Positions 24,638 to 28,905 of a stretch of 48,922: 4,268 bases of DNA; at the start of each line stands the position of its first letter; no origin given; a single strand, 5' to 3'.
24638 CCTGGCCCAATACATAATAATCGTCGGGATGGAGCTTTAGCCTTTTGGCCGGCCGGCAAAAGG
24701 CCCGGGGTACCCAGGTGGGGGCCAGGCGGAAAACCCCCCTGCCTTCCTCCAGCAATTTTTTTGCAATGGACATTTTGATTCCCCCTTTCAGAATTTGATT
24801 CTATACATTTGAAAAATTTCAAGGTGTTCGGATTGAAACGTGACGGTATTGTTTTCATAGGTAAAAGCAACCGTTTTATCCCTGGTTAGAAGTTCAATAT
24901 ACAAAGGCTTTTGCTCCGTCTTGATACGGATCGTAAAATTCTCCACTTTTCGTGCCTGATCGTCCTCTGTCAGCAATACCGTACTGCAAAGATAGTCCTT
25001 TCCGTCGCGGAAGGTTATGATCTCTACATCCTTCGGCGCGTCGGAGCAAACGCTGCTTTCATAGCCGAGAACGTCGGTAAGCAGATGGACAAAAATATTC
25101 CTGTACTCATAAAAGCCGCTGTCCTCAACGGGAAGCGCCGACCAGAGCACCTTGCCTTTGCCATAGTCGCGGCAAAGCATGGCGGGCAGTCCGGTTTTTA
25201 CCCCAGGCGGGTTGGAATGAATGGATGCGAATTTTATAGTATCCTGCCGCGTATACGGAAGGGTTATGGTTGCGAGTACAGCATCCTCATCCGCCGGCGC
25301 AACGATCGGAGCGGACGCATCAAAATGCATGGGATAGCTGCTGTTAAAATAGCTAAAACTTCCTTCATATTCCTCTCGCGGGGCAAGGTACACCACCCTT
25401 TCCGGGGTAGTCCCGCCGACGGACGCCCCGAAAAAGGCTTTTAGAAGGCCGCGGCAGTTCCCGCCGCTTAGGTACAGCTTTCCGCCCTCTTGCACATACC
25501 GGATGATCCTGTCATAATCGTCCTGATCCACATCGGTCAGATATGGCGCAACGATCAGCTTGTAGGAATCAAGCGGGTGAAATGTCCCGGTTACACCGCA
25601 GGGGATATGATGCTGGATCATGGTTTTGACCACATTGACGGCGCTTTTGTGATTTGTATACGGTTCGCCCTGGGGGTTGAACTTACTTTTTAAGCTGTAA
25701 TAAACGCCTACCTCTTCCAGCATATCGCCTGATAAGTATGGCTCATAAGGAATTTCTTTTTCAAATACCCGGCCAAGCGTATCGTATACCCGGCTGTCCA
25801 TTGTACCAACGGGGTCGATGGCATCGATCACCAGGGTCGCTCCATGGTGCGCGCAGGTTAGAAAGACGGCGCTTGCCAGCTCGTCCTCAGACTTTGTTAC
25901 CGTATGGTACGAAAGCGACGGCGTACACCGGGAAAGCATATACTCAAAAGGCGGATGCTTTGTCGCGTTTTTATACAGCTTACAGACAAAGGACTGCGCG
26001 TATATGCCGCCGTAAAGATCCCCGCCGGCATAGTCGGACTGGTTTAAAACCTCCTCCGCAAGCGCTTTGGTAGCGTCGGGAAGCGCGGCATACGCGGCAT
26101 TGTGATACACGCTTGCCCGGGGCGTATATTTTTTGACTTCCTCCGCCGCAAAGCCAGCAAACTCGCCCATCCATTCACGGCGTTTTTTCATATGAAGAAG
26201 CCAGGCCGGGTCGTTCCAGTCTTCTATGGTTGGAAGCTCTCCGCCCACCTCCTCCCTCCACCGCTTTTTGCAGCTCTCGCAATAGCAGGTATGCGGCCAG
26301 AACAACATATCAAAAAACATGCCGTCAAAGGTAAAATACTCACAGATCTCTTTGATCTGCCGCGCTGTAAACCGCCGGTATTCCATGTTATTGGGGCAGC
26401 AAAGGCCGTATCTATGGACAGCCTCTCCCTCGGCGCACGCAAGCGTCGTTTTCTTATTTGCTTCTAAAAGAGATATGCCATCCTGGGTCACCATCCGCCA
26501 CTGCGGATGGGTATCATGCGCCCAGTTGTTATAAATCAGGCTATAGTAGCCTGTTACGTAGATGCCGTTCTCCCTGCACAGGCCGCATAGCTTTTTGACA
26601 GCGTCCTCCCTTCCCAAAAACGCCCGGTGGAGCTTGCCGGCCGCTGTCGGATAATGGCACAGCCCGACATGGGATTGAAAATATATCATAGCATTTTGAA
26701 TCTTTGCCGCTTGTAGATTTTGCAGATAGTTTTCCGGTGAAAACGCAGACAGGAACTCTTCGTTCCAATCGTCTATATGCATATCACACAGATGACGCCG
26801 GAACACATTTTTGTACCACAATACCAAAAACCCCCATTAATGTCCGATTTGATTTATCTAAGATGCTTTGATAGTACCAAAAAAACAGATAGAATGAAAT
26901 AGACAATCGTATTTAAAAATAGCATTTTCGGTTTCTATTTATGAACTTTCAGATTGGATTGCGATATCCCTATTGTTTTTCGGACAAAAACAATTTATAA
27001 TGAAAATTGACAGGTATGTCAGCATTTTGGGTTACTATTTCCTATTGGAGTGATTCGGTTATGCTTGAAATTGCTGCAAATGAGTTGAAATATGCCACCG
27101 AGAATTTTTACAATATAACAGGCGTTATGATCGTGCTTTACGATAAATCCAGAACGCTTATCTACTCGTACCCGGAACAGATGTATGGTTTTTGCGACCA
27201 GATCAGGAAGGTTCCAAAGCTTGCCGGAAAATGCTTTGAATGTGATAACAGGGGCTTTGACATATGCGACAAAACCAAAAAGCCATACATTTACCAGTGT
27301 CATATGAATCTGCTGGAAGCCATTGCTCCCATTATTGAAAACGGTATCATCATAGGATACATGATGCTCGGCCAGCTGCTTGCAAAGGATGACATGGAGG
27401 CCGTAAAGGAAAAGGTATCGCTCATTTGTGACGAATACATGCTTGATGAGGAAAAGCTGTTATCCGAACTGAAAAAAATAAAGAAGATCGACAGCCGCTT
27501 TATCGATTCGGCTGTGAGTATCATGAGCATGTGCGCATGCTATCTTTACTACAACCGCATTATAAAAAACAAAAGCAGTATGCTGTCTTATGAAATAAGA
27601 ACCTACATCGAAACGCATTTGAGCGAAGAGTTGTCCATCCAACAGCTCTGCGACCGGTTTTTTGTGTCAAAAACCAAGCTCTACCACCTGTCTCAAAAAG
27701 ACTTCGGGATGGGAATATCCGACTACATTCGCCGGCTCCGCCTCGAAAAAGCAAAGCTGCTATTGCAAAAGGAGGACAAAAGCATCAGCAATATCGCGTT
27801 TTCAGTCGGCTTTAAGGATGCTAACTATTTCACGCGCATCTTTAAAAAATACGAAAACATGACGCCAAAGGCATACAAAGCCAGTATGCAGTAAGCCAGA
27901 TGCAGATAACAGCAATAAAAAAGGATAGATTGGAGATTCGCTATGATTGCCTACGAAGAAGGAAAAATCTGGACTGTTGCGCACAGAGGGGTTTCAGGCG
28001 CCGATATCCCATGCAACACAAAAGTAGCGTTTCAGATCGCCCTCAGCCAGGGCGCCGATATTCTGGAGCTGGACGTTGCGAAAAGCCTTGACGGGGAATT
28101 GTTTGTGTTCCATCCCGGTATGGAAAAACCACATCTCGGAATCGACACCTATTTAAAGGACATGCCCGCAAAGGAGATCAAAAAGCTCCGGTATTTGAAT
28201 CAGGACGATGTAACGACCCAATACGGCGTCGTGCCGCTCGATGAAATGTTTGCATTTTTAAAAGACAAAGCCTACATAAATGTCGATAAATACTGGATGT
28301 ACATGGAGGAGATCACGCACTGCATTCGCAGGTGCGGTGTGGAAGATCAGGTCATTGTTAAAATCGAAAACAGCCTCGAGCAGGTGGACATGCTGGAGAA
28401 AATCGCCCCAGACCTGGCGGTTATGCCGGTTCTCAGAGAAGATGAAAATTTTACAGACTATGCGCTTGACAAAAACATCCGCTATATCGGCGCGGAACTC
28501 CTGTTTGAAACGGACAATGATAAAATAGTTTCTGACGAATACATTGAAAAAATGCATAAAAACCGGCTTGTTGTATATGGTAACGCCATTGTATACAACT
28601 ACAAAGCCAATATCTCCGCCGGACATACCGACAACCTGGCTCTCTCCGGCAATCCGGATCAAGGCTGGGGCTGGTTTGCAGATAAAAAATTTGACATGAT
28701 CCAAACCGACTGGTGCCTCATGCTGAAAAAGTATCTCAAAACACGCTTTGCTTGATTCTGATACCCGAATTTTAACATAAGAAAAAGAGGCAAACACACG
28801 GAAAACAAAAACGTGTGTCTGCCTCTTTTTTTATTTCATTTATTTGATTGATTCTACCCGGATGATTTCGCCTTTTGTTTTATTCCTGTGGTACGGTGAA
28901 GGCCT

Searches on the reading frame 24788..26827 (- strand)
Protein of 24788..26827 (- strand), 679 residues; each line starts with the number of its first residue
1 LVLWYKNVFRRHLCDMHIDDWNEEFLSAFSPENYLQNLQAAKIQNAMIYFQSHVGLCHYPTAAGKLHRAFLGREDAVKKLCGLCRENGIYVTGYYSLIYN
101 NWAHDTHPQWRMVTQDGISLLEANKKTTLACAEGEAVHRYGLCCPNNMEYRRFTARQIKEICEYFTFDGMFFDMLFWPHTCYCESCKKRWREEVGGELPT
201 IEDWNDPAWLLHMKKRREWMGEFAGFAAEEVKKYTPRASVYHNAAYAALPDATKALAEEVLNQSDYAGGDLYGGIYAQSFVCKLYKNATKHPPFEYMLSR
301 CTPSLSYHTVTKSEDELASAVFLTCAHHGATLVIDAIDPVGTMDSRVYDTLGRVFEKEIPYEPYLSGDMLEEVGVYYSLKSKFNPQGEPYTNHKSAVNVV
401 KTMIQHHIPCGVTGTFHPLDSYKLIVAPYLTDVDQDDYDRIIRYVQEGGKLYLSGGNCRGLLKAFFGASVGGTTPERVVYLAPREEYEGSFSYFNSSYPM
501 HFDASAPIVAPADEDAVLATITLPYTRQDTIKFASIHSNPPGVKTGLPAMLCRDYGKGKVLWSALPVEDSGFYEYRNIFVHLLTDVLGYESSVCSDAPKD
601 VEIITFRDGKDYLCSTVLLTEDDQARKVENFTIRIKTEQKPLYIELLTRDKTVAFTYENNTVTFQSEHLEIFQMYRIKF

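Call 69: search_protein_families(library=pfam, proteins=[window:24788-26827:-], max_evalue=0.00001)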
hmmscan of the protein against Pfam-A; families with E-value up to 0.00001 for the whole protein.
window:24788-26827:- (679 aa): 2 families
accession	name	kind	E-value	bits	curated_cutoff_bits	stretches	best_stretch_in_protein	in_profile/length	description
PF14871.12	GHL6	-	6.1e-15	56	35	1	31-174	2-132/132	Hypothetical glycosyl hydrolase 6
PF08532.16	Glyco_hydro_42M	-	9.1e-10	38.8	25.8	1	383-452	19-88/207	Beta-galactosidase trimerisation domain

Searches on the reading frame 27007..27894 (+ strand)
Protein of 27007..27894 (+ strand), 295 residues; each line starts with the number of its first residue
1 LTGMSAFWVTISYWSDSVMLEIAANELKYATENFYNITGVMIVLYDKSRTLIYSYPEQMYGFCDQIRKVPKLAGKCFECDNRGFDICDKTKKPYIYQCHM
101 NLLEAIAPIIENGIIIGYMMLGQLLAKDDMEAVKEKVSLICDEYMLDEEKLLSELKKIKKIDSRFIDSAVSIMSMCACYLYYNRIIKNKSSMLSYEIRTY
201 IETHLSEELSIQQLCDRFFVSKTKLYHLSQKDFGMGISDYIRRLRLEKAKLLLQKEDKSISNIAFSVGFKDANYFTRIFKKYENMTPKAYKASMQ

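Call 69: search_protein_families(library=pfam, proteins=[window:27007-27894:+], max_evalue=0.00001)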
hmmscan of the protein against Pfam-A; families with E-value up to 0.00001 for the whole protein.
window:27007-27894:+ (295 aa): 3 families
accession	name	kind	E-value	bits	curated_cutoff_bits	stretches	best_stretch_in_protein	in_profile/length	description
PF10114.15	PocR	-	1.2e-31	110.1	23.9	1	25-181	6-158/162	Sensory domain found in PocR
PF12833.13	HTH_18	-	1.2e-21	77.2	33.6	1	214-292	1-79/80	Helix-turn-helix domain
PF00165.29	HTH_AraC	-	2.7e-15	56.5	26.6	1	254-290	2-40/42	Bacterial regulatory helix-turn-helix proteins, AraC family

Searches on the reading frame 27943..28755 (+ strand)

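Call 69: search_protein_families(library=pfam, proteins=[window:27943-28755:+], max_evalue=0.00001)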
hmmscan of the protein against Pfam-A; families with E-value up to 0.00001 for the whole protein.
window:27943-28755:+ (270 aa): 2 families
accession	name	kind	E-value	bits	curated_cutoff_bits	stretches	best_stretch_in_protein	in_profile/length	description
PF16387.11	DUF4996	-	1.2e-20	74.4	33.7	1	161-265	2-102/102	Domain of unknown function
PF03009.23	GDPD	-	1.2e-12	48.9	23.6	1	14-123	1-115/244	Glycerophosphoryl diester phosphodiesterase family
